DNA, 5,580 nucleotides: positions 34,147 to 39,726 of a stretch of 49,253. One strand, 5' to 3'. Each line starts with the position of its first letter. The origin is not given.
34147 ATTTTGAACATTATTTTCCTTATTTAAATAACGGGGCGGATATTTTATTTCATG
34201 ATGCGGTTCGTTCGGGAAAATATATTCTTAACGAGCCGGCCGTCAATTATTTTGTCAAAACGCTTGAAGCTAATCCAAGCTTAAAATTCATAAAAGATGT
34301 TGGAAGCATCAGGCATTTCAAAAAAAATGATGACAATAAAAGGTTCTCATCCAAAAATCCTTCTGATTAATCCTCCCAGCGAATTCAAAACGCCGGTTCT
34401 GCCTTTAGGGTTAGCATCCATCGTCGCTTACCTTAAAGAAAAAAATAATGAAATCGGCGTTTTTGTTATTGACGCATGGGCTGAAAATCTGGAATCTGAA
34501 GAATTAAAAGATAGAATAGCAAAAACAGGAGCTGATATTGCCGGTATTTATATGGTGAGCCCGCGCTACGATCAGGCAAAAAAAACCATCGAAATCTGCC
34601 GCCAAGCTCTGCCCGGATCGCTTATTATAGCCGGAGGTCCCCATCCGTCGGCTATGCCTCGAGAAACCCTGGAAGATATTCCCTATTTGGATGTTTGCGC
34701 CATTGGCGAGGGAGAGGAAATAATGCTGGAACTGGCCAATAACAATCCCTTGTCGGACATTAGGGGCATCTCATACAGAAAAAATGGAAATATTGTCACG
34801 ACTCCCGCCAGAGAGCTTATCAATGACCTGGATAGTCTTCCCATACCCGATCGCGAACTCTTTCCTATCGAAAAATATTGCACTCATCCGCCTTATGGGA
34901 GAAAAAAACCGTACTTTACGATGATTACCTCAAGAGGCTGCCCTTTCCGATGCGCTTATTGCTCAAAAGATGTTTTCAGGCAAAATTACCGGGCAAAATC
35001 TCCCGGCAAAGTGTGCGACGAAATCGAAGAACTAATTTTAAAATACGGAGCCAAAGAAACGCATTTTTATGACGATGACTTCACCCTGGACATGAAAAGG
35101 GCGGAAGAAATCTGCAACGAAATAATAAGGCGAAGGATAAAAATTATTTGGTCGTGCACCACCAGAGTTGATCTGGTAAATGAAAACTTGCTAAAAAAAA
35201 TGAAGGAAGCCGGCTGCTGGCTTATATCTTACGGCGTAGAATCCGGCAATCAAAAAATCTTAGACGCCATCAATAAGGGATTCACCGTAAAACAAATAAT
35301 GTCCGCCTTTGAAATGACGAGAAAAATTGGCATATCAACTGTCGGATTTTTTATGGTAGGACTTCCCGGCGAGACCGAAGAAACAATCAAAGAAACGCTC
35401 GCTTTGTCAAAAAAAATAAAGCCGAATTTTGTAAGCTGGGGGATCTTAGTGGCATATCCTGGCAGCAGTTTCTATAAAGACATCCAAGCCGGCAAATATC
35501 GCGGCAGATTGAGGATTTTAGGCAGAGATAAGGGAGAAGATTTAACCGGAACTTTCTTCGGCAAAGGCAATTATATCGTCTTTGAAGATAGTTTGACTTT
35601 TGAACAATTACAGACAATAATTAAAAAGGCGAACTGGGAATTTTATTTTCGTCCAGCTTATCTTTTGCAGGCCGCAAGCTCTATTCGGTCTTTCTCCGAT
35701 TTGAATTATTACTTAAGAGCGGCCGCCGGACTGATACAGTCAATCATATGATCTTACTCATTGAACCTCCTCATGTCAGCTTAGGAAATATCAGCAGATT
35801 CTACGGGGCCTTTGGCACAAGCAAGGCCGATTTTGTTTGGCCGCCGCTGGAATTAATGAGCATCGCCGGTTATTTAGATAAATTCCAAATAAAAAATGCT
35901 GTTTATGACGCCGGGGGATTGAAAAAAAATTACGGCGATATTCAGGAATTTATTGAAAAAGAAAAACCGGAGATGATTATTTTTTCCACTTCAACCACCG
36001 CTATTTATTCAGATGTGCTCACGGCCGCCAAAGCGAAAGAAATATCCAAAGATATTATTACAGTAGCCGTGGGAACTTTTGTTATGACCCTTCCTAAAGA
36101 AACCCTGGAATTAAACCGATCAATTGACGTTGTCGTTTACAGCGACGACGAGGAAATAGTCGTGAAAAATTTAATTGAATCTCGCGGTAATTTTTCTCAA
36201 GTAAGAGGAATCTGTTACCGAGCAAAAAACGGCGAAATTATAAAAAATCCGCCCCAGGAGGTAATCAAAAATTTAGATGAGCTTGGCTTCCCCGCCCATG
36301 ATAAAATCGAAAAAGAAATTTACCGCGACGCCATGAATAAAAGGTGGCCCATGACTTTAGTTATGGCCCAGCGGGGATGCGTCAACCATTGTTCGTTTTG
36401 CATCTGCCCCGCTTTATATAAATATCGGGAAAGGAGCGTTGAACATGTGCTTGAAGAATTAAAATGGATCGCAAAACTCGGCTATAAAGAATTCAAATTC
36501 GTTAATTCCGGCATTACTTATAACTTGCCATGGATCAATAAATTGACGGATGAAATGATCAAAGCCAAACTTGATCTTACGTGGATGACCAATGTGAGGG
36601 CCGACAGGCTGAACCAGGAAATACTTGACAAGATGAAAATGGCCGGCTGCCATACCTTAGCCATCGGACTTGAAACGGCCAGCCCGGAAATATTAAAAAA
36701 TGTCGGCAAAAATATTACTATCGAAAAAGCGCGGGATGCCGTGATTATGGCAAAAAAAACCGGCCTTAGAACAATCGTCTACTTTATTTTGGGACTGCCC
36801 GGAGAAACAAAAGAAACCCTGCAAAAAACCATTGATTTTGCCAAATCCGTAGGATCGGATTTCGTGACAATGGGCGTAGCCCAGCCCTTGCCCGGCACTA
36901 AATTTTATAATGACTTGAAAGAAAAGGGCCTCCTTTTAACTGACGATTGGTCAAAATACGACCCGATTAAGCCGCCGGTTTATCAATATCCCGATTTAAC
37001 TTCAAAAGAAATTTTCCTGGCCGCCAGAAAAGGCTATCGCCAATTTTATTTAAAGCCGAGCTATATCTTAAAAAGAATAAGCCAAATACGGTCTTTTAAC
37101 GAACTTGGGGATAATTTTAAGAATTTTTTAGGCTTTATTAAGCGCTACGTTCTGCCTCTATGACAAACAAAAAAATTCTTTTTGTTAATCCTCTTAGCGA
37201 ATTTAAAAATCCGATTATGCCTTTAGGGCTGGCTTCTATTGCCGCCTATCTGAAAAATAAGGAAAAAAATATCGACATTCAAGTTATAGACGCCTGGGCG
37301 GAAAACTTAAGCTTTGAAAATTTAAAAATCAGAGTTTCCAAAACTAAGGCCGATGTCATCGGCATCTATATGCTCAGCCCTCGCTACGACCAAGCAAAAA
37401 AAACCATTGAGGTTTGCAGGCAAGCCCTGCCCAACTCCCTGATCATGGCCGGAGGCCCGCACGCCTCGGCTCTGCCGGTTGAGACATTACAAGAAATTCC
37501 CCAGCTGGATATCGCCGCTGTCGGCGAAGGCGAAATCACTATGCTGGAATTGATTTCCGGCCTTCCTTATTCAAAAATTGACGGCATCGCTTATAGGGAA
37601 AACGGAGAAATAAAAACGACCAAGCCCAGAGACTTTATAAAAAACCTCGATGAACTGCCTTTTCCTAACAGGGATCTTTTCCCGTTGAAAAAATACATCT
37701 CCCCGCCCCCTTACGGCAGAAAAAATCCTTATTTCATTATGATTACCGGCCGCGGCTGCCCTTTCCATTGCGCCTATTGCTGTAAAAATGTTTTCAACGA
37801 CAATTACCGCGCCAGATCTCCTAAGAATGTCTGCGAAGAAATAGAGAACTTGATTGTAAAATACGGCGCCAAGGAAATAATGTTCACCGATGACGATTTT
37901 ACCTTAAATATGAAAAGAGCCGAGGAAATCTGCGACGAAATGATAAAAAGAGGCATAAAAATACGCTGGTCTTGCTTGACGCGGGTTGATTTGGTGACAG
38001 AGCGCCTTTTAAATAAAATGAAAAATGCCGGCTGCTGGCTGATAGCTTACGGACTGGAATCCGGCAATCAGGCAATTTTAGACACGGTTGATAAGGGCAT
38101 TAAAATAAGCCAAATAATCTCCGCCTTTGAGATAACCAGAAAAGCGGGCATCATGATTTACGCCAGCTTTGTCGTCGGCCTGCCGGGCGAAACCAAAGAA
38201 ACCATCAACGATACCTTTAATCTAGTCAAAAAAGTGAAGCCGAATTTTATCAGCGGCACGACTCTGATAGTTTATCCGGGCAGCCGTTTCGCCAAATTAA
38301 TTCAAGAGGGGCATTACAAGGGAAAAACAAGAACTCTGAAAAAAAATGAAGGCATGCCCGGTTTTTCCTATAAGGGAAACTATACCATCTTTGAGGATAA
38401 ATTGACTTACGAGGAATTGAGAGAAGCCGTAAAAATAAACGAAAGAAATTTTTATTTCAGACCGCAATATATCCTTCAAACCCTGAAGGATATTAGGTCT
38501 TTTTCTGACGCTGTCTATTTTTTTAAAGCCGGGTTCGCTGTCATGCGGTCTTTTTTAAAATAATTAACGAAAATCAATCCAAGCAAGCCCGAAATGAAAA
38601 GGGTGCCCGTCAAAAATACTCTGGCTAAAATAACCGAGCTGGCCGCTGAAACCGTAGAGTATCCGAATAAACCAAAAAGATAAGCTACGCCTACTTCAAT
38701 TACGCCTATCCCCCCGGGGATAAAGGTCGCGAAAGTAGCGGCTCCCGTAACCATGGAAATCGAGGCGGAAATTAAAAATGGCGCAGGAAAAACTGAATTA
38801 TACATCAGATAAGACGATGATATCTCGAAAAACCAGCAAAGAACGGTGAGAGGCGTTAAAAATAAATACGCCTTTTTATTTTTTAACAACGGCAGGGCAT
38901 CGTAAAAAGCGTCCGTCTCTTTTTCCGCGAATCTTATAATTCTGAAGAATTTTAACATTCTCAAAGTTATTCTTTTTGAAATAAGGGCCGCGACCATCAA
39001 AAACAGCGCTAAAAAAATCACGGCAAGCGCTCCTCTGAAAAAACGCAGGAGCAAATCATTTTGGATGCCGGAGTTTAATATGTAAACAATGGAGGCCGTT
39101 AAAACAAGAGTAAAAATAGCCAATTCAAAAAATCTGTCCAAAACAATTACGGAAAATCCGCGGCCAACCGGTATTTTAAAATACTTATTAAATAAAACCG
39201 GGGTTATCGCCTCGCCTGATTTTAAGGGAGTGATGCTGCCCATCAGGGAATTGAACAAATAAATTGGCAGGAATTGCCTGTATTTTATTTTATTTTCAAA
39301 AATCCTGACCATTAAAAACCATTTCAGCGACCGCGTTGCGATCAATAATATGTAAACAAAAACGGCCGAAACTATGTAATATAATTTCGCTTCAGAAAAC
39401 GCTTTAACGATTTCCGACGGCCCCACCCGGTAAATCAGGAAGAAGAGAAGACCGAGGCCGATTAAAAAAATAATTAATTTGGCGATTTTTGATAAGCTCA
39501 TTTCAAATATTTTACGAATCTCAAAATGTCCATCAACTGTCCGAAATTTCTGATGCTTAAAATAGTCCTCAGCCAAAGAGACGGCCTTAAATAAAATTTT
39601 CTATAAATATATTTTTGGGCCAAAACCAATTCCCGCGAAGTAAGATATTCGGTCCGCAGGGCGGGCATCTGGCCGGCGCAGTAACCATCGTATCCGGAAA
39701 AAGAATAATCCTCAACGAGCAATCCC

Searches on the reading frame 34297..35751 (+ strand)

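Call 70: search_protein_families(library=pfam, proteins=[window:34297-35751:+], max_evalue=0.00001)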
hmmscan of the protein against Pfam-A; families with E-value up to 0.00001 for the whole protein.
window:34297-35751:+ (484 aa): 2 families
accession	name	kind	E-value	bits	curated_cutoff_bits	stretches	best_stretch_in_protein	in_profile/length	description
PF04055.27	Radical_SAM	-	6.2e-31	108.2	29.5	1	209-369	1-164/166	Radical SAM superfamily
PF02310.24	B12-binding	-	2.4e-17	63.3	32.1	1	30-146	8-120/121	B12 binding domain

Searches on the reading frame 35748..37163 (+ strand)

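Call 70: search_protein_families(library=pfam, proteins=[window:35748-37163:+], max_evalue=0.00001)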
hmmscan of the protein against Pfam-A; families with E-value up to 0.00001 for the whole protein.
window:35748-37163:+ (471 aa): 2 families
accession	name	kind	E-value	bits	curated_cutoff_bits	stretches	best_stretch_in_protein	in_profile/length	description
PF04055.27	Radical_SAM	-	1.2e-29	104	29.5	1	208-365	4-166/166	Radical SAM superfamily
PF02310.24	B12-binding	-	2.3e-11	44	32.1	1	25-137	6-116/121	B12 binding domain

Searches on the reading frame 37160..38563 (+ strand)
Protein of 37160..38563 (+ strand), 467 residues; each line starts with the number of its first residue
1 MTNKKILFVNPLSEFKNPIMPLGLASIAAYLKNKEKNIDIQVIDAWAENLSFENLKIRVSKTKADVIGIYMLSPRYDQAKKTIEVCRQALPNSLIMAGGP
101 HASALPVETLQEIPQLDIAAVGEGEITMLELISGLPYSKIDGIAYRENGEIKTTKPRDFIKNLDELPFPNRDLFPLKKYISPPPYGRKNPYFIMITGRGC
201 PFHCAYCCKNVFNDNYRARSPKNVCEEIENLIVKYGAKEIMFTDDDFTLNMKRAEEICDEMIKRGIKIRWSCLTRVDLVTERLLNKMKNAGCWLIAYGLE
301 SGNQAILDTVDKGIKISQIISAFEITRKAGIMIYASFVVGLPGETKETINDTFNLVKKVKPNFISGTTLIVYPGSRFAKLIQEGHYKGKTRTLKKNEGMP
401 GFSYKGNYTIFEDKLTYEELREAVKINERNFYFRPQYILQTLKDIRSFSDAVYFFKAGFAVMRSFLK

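Call 70: search_protein_families(library=pfam, proteins=[window:37160-38563:+], max_evalue=0.00001)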
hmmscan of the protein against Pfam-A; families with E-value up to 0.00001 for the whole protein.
window:37160-38563:+ (467 aa): 2 families
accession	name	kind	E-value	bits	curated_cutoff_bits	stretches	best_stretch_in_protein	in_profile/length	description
PF04055.27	Radical_SAM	-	3.2e-27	96.2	29.5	1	194-355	1-165/166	Radical SAM superfamily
PF02310.24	B12-binding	-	9.3e-18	64.7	32.1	1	14-131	7-120/121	B12 binding domain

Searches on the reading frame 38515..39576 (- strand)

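Call 70: search_protein_families(library=pfam, proteins=[window:38515-39576:-], max_evalue=0.00001)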
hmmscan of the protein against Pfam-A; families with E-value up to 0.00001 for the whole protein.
window:38515-39576:- (353 aa): 1 family
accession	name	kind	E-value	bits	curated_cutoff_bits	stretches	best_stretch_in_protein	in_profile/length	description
PF03706.18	LPG_synthase_TM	-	1.4e-36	126.9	33.4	1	37-329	5-301/302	Lysylphosphatidylglycerol synthase TM region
